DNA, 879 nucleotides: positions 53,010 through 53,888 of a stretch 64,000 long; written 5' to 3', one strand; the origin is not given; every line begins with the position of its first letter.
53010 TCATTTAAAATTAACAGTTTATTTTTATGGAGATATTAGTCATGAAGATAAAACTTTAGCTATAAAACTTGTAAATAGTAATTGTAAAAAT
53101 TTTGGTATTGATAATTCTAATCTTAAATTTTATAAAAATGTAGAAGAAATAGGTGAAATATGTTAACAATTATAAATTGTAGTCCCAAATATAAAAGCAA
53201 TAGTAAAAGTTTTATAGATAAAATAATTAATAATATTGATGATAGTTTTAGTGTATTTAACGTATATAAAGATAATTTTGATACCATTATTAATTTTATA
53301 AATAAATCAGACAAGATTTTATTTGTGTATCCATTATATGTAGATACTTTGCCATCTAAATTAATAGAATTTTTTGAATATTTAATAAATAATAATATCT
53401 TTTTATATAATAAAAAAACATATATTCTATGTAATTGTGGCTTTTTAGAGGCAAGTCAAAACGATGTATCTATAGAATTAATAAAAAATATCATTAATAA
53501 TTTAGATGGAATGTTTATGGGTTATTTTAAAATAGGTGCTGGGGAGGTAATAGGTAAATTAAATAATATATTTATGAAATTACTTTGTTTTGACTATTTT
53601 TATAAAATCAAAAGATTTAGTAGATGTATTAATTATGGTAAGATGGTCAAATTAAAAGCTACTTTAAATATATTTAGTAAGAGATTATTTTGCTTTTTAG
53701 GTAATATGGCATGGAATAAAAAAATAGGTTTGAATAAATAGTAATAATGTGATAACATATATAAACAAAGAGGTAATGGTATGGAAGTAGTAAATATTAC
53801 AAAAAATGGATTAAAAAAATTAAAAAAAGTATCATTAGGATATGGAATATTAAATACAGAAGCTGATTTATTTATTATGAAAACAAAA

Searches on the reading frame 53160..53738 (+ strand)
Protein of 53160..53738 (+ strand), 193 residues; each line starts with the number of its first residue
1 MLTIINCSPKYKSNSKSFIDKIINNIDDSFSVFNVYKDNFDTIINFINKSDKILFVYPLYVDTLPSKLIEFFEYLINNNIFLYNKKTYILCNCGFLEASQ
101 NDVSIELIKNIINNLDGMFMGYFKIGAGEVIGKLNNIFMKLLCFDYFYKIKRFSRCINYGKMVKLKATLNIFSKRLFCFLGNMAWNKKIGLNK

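Call 83: search_protein_families(library=pfam, proteins=[window:53160-53738:+], max_evalue=0.001)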
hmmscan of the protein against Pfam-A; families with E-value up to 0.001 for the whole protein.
window:53160-53738:+ (193 aa): 1 family
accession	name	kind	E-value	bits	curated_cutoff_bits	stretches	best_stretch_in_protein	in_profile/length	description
PF02525.22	Flavodoxin_2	-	1.5e-05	25.2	27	1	3-91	4-132/198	Flavodoxin-like fold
